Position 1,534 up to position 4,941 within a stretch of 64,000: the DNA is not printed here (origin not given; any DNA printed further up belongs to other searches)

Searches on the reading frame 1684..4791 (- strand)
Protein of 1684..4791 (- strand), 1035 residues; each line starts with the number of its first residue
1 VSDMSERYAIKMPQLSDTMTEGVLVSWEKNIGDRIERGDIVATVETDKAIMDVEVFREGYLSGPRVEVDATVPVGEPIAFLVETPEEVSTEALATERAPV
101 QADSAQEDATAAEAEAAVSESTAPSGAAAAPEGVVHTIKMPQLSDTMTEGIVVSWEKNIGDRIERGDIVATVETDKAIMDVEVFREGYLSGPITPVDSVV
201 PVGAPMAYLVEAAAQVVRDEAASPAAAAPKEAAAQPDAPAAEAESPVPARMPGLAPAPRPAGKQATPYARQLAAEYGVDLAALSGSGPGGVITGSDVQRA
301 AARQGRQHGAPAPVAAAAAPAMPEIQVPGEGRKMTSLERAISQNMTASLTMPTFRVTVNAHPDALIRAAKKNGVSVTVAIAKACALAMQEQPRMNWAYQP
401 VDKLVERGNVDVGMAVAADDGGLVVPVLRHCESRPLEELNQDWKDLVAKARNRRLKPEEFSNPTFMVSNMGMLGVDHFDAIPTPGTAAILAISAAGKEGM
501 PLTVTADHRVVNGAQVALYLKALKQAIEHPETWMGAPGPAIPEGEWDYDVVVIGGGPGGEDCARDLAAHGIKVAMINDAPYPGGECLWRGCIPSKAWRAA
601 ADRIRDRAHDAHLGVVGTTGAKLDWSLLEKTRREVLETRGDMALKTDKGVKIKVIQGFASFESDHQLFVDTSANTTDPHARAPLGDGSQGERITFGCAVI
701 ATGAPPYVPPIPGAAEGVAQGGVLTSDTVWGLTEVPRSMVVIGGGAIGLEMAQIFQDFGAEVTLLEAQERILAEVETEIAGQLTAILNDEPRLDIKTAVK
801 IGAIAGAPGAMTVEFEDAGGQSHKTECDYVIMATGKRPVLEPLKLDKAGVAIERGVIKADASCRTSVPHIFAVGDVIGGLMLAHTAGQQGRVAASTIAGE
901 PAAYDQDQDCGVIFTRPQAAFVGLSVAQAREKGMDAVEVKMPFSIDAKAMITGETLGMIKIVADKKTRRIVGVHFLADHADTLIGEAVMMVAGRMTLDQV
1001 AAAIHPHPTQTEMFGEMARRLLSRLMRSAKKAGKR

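Call 66: search_protein_families(library=pfam, proteins=[window:1684-4791:-])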
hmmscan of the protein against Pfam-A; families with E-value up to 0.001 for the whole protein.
window:1684-4791:- (1035 aa): 21 families
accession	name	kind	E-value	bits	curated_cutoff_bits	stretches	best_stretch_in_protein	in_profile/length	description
PF07992.20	Pyr_redox_2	-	4.1e-64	217.2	26.1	1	548-890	1-291/291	Pyridine nucleotide-disulphide oxidoreductase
PF00198.28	2-oxoacid_dh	-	8.1e-47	160.1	23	1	332-534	7-231/232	2-oxoacid dehydrogenases acyltransferase (catalytic domain)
PF00364.28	Biotin_lipoyl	-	4.8e-29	100.4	22.1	2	10-79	3-71/73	Biotin-requiring enzyme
PF02852.28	Pyr_redox_dim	-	1e-27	96.9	25.3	1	911-1017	3-109/110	Pyridine nucleotide-disulphide oxidoreductase, dimerisation domain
PF00070.33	Pyr_redox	-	1.3e-15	58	22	1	739-809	2-71/82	Pyridine nucleotide-disulphide oxidoreductase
PF02817.22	E3_binding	-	1.2e-13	51.5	23.7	1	265-298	3-36/36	e3 binding domain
PF13738.12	Pyr_redox_3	-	2.2e-09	37.4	30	1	699-874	129-305/305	Pyridine nucleotide-disulphide oxidoreductase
PF13450.12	NAD_binding_8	-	7.4e-07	29.8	21.9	0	552-586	1-35/68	NAD(P)-binding Rossmann-like domain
PF03486.20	HI0933_like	-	8.3e-07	29.1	50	0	738-775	2-39/244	HI0933-like protein Rossmann domain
PF01134.28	GIDA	-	1.7e-06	27.8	22.1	0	549-596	1-45/391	Glucose inhibited division protein A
PF02737.24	3HCDH_N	-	1.1e-05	25.9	22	1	740-786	3-49/180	3-hydroxyacyl-CoA dehydrogenase, NAD binding domain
PF01494.25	FAD_binding_3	-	1.1e-05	25.3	22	0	547-577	1-31/349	FAD binding domain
PF13241.12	NAD_binding_7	-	2.2e-05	25.4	22.1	0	737-776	8-41/104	Putative NAD(P)-binding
PF01262.27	AlaDh_PNT_C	-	3.5e-05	23.8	23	1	736-789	28-82/214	Alanine dehydrogenase/PNT, C-terminal domain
PF01266.30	DAO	-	8.3e-05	22.7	27.9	0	549-589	1-41/353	FAD dependent oxidoreductase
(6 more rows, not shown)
